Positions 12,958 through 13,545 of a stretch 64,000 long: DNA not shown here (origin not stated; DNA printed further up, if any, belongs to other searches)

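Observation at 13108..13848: Bacterial SET-domain methyltransferase in an operon with a small basic Cys/His protein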

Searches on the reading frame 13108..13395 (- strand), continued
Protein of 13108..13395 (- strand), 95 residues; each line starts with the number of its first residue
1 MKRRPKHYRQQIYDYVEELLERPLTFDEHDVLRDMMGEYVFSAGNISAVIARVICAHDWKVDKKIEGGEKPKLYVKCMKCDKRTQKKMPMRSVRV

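Call 46: search_protein_families(library=pfam, proteins=[P0163, P0165, P0167, P0017, P0042], max_evalue=1)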
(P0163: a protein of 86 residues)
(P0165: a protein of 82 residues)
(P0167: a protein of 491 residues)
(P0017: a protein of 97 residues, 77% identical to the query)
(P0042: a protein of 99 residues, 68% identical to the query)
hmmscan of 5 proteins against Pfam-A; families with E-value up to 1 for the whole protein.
P0163 (86 aa): 0 families

P0165 (82 aa): 1 family
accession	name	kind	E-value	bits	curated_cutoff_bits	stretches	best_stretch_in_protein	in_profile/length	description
PF20576.3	HEWD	-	0.0081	16.3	27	1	50-62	42-54/61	HEWD domain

P0167 (491 aa): 22 families
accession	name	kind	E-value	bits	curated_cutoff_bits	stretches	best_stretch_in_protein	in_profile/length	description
PF14311.12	DUF4379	-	8.6e-23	80.7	24.5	5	103-128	31-55/56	Probable Treble clef zinc finger domain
PF21817.3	CapR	-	1.2e-12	48.2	24.2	4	171-195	37-67/67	CapR homology domain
PF09788.14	Tmemb_55A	-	3.3e-07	30.2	30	2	32-65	142-176/248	Transmembrane protein 55A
PF09723.15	Zn_ribbon_8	-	1.2e-06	28.8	34.4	0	172-196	11-34/41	Zinc ribbon domain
PF15777.11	Anti-TRAP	-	4.2e-06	27.1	32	1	57-77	29-49/59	Tryptophan RNA-binding attenuator protein inhibitory protein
PF14471.11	DUF4428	-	0.00012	22.3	27.8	1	41-71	4-34/51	Domain of unknown function (DUF4428)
PF12760.12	Zn_ribbon_IS1595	-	0.00013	22.3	25.4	0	242-264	9-31/46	Transposase zinc-ribbon domain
PF01986.22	DUF123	-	0.00017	22.4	25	0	90-110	10-30/95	Domain of unknown function DUF123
PF01541.30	GIY-YIG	-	0.0006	20.5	22.6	1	329-386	3-59/78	GIY-YIG catalytic domain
PF24410.1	wHTH-HSP90_Na-assoc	-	0.00069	20.3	23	0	4-21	38-55/55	wHTH-Hsp90_Na associated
PF14632.11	SPT6_acidic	-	0.00073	20.3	24.4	0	129-168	38-79/87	Acidic N-terminal SPT6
PF24292.1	DUF7479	-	0.0019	18.7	27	0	180-195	22-37/60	Domain of unknown function (DUF7479)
PF13224.11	DUF4032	-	0.002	18.5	23.8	0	6-26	17-36/163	Domain of unknown function (DUF4032)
PF16121.10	40S_S4_C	-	0.011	15.8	27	0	106-120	4-18/48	40S ribosomal protein S4 C-terminus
PF22191.2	IBR_1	-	0.017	15.4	27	0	186-196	1-11/47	IBR domain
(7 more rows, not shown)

P0017 (97 aa): 1 family
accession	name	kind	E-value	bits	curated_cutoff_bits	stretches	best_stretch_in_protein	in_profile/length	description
PF05180.17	zf-DNL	-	0.12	12.8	27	1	76-94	3-21/64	DNL zinc finger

P0042 (99 aa): 2 families
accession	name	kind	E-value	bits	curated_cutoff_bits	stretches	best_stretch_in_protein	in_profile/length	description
PF07261.16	DnaB_2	-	0.0073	16.4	22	1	19-65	3-48/74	Replication initiation and membrane attachment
PF23084.1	KH_PARP14_1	-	0.036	14.8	21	1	36-77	17-53/84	PARP14, first type I KH domain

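Call 65: search_protein_families(library=pfam, proteins=[L002:5336-5908:+], max_evalue=0.1)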
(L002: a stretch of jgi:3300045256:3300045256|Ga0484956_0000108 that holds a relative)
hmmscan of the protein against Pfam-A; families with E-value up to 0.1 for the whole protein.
L002:5336-5908:+ (190 aa): 1 family
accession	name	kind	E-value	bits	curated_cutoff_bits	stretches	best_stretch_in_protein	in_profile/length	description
PF09335.16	VTT_dom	-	2.7e-05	25.1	33.9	1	73-183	14-121/123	VTT domain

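Call 68: find_encoding_contigs(protein=P0012, flank=2500, max_places=1)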
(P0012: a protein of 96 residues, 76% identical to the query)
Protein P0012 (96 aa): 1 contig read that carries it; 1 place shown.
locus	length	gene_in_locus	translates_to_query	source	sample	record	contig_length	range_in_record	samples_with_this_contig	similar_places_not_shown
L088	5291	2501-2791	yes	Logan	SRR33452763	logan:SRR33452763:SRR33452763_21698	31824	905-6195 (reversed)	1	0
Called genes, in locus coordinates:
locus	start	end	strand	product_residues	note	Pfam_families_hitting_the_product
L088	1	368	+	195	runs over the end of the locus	-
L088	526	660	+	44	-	-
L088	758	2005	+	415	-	PF00704:Glyco_hydro_18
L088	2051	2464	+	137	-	PF00856:SET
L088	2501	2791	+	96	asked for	-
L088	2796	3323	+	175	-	PF00856:SET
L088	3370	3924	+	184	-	-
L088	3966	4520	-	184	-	PF08534:Redoxin, PF00578:AhpC-TSA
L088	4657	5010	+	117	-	PF02325:CCB3_YggT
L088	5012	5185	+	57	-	-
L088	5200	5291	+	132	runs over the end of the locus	PF04138:GtrA_DPMS_TM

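Call 69: find_encoding_contigs(protein=P0014, flank=2500, max_places=1)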
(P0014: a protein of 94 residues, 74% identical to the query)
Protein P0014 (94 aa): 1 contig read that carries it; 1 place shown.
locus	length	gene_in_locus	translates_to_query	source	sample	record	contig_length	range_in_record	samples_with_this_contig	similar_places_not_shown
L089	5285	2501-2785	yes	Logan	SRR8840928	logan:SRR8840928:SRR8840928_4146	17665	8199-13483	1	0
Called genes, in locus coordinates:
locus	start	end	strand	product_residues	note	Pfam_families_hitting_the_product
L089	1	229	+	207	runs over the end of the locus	-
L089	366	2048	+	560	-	PF00704:Glyco_hydro_18, PF01471:PG_binding_1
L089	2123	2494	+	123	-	PF00856:SET, PF21549:PRDM2_PR (weak)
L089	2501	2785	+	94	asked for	-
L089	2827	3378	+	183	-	-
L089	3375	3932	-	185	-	PF08534:Redoxin, PF00578:AhpC-TSA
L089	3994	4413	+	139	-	PF02325:CCB3_YggT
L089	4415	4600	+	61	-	-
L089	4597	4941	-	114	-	-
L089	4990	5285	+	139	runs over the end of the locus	-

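Call 70: find_encoding_contigs(protein=P0040, flank=2500, max_places=1)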
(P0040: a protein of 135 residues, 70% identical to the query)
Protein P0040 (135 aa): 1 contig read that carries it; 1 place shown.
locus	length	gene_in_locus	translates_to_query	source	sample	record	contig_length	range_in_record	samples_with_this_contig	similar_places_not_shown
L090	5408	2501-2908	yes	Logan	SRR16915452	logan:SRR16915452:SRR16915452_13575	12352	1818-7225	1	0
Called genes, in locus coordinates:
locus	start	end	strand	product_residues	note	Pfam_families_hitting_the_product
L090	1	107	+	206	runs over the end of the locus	-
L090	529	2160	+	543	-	PF00704:Glyco_hydro_18, PF01471:PG_binding_1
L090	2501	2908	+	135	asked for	-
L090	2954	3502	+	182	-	-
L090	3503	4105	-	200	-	PF00578:AhpC-TSA, PF08534:Redoxin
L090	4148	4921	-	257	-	-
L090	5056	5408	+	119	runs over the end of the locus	PF02325:CCB3_YggT (weak)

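Call 75: fold_search(model_id=the predicted structure, library=viral)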
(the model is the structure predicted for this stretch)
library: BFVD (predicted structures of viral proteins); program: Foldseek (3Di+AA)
matches with E <= 10: 1135; with E <= 0.001: 0
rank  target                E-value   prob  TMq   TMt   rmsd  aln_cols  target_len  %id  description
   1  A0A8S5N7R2            1.0e-03  1.00  0.40  0.66   1.6        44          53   32  C2H2 type zinc-finger protein [Myoviridae sp. ctiBE32]
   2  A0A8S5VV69            3.3e-03  1.00  0.36  0.71   1.8        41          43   27  (no name in the UniProt tables at hand)
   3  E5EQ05                3.3e-03  1.00  0.40  0.52   5.8        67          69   15  Uncharacterized protein [Acinetobacter phage Acj9]
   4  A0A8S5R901            4.9e-03  1.00  0.36  0.60   2.6        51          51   29  Uncharacterized protein [virus sp. ctLTC15]
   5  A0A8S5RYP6            9.2e-03  1.00  0.37  0.60   2.8        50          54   20  Putative translation initiation factor 2 domain protein, mixed alpha-beta [Myoviridae sp. ctNQV2]
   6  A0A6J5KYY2            1.4e-02  0.99  0.33  0.22   8.3        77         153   16  Uncharacterized protein [uncultured Caudovirales phage]
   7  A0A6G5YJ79            1.4e-02  0.95  0.31  0.41  10.6        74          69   18  (no name in the UniProt tables at hand)
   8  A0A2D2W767            1.4e-02  0.95  0.34  0.31  15.9       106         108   10  Uncharacterized protein [Pectobacterium phage DU_PP_V]
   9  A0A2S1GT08            1.8e-02  0.99  0.37  0.47   5.5        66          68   18  Uncharacterized protein [Xanthomonas phage Carpasina]
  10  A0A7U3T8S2            2.1e-02  1.00  0.35  0.48   4.8        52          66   19  Uncharacterized protein [Bacillus phage Anthos]
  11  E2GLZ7                2.2e-02  0.99  0.37  0.42   5.9        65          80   15  AB1gp59 [Acinetobacter phage AB1]
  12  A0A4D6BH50            2.4e-02  1.00  0.32  0.26   7.3        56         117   23  (no name in the UniProt tables at hand)
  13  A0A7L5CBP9            2.5e-02  0.97  0.38  0.33  12.7        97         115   21  Uncharacterized protein [Salmonella phage vB_Sen_I1]
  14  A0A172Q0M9            2.7e-02  0.99  0.37  0.46   4.9        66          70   18  Baculo_LEF5_C superfamily protein [Acinetobacter phage vB_AbaM_ME3]
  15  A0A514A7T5            3.2e-02  0.87  0.31  0.36  13.4        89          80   16  (no name in the UniProt tables at hand)
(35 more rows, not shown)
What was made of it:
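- Closest known: DUF4379 / CapR-type treble-clef zinc fingers. Same: It also matches 43-53-aa phage zinc-finger models structurally (call 75).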

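Call 79: search_protein_families(library=pfam, proteins=[P0166, P0175], max_evalue=0.001)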
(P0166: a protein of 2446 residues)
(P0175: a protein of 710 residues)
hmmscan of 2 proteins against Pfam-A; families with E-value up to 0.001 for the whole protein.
P0166 (2446 aa): 11 families
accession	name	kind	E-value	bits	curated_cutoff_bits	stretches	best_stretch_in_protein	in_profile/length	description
PF13066.11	DUF3929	-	3.2e-09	37.1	25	0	485-503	1-18/64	Protein of unknown function (DUF3929)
PF21436.2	STT3-PglB_core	-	1.2e-08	36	23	0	1832-1895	45-107/131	STT3/PglB/AglB core domain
PF24541.1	Thioredox_PDIA6_C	-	9e-08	32.9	27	0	2319-2391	53-123/130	PDIA6-like, C-terminal thioredoxin-like domain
PF20212.3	DUF6572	-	2.6e-07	31.3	27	0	388-411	7-30/106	Family of unknown function (DUF6572)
PF14232.11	DUF4334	-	3.8e-07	30.4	25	0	876-894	17-36/57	Domain of unknown function (DUF4334)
PF20344.3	DUF6639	-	1.7e-06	28.2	27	0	767-808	49-90/231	Family of unknown function (DUF6639)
PF23564.1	EF-hand_FSTL1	-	5.2e-05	23.9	27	0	1458-1497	32-71/120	Follistatin-related protein 1, EF-hand domain pair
PF21586.3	DraIII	-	6e-05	23.4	27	0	743-773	57-87/168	DraIII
PF23854.1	DUF7217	-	0.00048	20.3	29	0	1857-1884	4-32/238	Domain of unknown function (DUF7217)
PF10957.13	Spore_Cse60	-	0.00049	20.6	20.7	0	1269-1293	5-29/60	Sporulation protein Cse60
PF20897.3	DUF6846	-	0.00068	20.7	27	0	1298-1333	44-79/93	Domain of unknown function (DUF6846)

P0175 (710 aa): 61 families (the best 25 are shown)
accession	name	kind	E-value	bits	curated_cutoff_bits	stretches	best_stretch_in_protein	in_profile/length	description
PF13542.12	HTH_Tnp_ISL3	-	2.6e-31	107.3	27.4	0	609-629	27-47/51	Helix-turn-helix domain of transposase family ISL3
PF04545.22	Sigma70_r4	-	1e-27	95.8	24.1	0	608-633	20-45/50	Sigma-70, region 4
PF13384.12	HTH_23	-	4.8e-19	68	24.6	0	379-402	19-42/50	Homeodomain-like domain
PF13518.12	HTH_28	-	1.5e-17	63.8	25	0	379-403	14-38/52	Helix-turn-helix domain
PF02796.21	HTH_7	-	2e-17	63.5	23.8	0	264-285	22-43/45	Helix-turn-helix domain of resolvase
PF01476.26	LysM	-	2.8e-17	62.8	20.9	0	264-279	7-22/43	LysM domain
PF00356.27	LacI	-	6.3e-17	61.5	27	0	379-397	1-19/46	Bacterial regulatory proteins, lacI family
PF08279.18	HTH_11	-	6.8e-17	61.5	25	0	257-280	9-32/55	HTH domain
PF24964.1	DUF7769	-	2.6e-15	56.3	27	0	264-283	25-44/55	Domain of unknown function (DUF7769)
PF13613.12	HTH_Tnp_4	-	9.4e-14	51.2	27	0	264-286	20-42/53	Helix-turn-helix of DDE superfamily endonuclease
PF10668.15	Phage_terminase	-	1e-13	51.2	22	0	605-627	19-41/67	Phage terminase small subunit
PF00392.27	GntR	-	2.4e-13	50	27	0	593-626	3-42/64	Bacterial regulatory proteins, gntR family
PF01418.23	HTH_6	-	7.3e-13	48.8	28.3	0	579-631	9-57/77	Helix-turn-helix domain, rpiR family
PF04967.18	HTH_10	-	1e-12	48.1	23.1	0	265-280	25-40/53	HTH DNA binding domain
PF01381.28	HTH_3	-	3.3e-11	43.5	23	0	379-400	11-32/55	Helix-turn-helix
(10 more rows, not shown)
